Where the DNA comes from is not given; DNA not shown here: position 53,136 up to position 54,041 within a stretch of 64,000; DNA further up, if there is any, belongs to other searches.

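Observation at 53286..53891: In-frame, AT-rich GNAT-like module of about 200 codons inserted into the middle of the GC-rich dihydroxy-acid dehydratase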

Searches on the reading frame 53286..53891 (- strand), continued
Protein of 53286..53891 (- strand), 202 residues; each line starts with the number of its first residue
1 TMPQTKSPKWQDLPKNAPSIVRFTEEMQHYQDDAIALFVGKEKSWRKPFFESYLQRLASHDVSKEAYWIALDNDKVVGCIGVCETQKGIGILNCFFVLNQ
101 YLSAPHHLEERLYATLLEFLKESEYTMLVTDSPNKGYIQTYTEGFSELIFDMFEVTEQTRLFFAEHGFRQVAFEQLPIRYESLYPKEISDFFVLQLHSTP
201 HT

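Call 44: fold_search(model_id=the predicted structure, library=pdb)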
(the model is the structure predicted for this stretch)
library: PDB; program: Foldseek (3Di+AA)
matches with E <= 10: 1032; with E <= 0.001: 396
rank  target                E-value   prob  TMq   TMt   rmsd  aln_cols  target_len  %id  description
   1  2q7b                  1.9e-10  1.00  0.67  0.82   2.6       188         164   20  Crystal structure of acetyltransferase (NP_689019.1) from Streptococcus agalactiae 2603 at 2.00 A resolution (released 2007-06-26)
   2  3d8p_B                1.1e-08  1.00  0.64  0.79   4.1       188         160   17  Crystal structure of acetyltransferase of GNAT family (NP_373092.1) from STAPHYLOCOCCUS AUREUS MU50 at 2.20 A resoluti (released 2008-10-28)
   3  3d8p_A                2.6e-08  1.00  0.66  0.82   3.7       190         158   17  Crystal structure of acetyltransferase of GNAT family (NP_373092.1) from STAPHYLOCOCCUS AUREUS MU50 at 2.20 A resoluti (released 2008-10-28)
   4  2r7h_B                1.5e-07  1.00  0.59  0.73   3.9       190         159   14  CRYSTAL STRUCTURE OF A putative acetyltransferase of the GNAT family (DDE_3044) FROM DESULFOVIBRIO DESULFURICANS SUBSP (released 2007-09-25)
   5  3lod                  3.2e-07  1.00  0.53  0.71   5.2       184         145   12  The crystal structure of the putative acyl-CoA N-acyltransferase from Klebsiella pneumoniae subsp.pneumoniae MGH 78578 (released 2010-03-16)
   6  3g8w_A                4.1e-07  1.00  0.59  0.72   4.6       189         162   14  Crystal structure of a probable acetyltransferase from Staphylococcus epidermidis ATCC 12228 (released 2009-03-03)
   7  8iym_A                5.2e-07  1.00  0.54  0.69   4.9       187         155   14  Crystal structure of a protein acetyltransferase, HP0935 (released 2024-04-10)
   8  9mto_A                5.2e-07  1.00  0.52  0.69   5.7       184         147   12  Crystal structure of acetyltransferase CBU0801 from Coxiella burnetii (released 2025-01-22)
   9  4e2a_A                6.7e-07  1.00  0.54  0.62   4.5       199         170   16  Crystal Structure of the Putative acetyltransferase from Streptococcus mutans (released 2013-03-13)
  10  9y12_A                7.1e-07  1.00  0.54  0.69   4.6       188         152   12  Crystal Structure of N-Acetyl Transferase Domain-Containing Protein from Bacteroides fragilis (released 2025-09-10)
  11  3g8w_B                7.1e-07  1.00  0.57  0.68   4.9       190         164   14  Crystal structure of a probable acetyltransferase from Staphylococcus epidermidis ATCC 12228 (released 2009-03-03)
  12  8iym_C                7.1e-07  1.00  0.53  0.68   5.7       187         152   14  Crystal structure of a protein acetyltransferase, HP0935 (released 2024-04-10)
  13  1y9k_B                7.1e-07  1.00  0.53  0.67   6.7       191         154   12  IAA acetyltransferase from Bacillus cereus ATCC 14579 (released 2005-02-01)
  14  2r7h_A                8.0e-07  1.00  0.57  0.71   4.6       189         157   13  CRYSTAL STRUCTURE OF A putative acetyltransferase of the GNAT family (DDE_3044) FROM DESULFOVIBRIO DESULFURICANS SUBSP (released 2007-09-25)
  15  1tiq_A                8.0e-07  1.00  0.55  0.63   5.0       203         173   14  Crystal Structure of an Acetyltransferase (PaiA) in complex with CoA and DTT from Bacillus subtilis, Northeast Structu (released 2004-07-13)
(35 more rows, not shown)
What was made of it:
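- On GNAT (GCN5-related N-acetyltransferase) superfamily: Foldseek gives 396 PDB matches at E<=1e-3, and all 50 listed are GNATs; the top hit is 2q7b at TM 0.82 (call 44).
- Foldseek's top hit is 2q7b, TM 0.82, followed by hundreds of GNATs (call 44).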

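Call 58: list_cluster_members(proteins=[P0122, P0125, P0126, P0128, P0130, P0131, P0132, P0134, P0135, P0138])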
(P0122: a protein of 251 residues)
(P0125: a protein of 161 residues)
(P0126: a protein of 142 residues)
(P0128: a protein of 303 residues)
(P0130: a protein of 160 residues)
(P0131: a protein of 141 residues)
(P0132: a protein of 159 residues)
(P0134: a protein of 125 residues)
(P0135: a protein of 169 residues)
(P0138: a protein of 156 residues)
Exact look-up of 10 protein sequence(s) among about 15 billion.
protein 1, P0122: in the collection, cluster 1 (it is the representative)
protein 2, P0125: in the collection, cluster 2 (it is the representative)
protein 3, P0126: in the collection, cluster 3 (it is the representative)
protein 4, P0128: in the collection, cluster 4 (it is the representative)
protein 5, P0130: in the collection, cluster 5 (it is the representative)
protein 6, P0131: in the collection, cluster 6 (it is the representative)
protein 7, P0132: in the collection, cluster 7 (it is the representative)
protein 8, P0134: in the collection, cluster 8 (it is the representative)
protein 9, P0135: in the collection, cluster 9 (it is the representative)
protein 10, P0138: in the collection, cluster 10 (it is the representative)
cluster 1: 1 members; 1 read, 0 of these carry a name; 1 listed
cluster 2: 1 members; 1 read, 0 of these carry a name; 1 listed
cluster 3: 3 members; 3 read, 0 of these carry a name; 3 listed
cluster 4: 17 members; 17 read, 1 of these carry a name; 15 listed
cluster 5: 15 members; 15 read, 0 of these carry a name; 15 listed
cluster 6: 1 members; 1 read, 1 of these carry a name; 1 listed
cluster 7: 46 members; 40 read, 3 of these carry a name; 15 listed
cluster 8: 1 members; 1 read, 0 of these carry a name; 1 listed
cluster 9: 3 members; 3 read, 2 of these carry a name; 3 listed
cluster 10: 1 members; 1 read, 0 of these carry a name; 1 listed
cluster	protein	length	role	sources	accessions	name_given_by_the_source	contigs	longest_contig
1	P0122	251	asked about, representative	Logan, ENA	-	-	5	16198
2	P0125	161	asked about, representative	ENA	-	-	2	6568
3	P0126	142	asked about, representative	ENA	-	-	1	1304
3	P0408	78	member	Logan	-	-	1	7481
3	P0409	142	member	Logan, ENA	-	-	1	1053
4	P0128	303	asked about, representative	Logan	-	-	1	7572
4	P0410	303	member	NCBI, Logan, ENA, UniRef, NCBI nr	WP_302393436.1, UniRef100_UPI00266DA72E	bifunctional helix-turn-helix transcriptional regulator/GNAT family N-acetyltransferase ... | helix-turn-helix domain-containing GNAT family N-acetyltransferase [Eggerthella sinensis]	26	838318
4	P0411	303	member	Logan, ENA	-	-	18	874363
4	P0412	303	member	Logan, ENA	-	-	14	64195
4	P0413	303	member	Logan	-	-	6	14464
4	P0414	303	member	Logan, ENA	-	-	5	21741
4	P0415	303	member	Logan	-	-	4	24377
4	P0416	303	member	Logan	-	-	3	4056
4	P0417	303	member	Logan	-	-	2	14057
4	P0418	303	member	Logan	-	-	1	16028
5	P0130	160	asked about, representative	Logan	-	-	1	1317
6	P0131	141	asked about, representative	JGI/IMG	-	N-acetylglutamate synthase-like GNAT family acetyltransferase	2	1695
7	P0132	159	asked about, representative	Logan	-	-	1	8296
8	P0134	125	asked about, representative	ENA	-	-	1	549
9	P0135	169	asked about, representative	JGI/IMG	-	-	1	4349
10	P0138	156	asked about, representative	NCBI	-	-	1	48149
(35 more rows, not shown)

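Call 65: search_protein_families(library=ncbifam, proteins=[window:53286-53891:-, P0121], max_evalue=0.01)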
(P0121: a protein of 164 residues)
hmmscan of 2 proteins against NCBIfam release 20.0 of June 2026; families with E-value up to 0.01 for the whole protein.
seq(202 aa): 0 families

P0121 (164 aa): 13 families
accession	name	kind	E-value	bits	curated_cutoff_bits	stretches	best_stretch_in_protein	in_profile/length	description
NF040501.1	resist_ArsN2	equivalog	7.7e-08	32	125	1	49-145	22-112/133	arsenic resistance N-acetyltransferase ArsN2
NF007853.0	PRK10562.1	equivalog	8.5e-08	32.5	125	1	4-139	2-125/146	N-acetyltransferase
TIGR01575.1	rimI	equivalog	1.9e-07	31.3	86.4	1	42-138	23-116/132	ribosomal protein S18-alanine N-acetyltransferase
NF005840.0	PRK07757.1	equivalog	7.1e-06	26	154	1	51-143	42-127/153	N-acetyltransferase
NF005921.0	PRK07922.1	equivalog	4.4e-05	23.2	180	1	52-142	47-131/170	amino-acid N-acetyltransferase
NF000359.1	sat3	exception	0.00011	22.3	360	1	45-138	65-156/180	streptothricin N-acetyltransferase Sat3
NF002959.0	PRK03624.1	equivalog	0.00031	20.5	124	1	2-137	7-132/147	GNAT family acetyltransferase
NF000360.1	sat4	exception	0.00042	20.4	380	1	52-159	73-179/180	streptothricin N-acetyltransferase Sat4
NF003641.0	PRK05279.1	equivalog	0.0018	17.2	344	1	52-148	335-426/441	amino-acid N-acetyltransferase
NF000507.1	AAC_6p_Ie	exception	0.003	17.5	450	1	77-139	97-158/201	aminoglycoside N-acetyltransferase AAC(6')-Ie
NF008964.0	PRK12308.1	equivalog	0.0039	15.6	657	1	41-143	493-588/624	argininosuccinate lyase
NF033693.0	AAC_6p_Ie_fam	exception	0.0041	17.3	340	1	77-139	97-158/179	AAC(6')-Ie family aminoglycoside N-acetyltransferase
TIGR03585.1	PseH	equivalog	0.0041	17.2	93.1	1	49-138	49-137/156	UDP-4-amino-4,6-dideoxy-N-acetyl-beta-L-altrosamine N-acetyltransferase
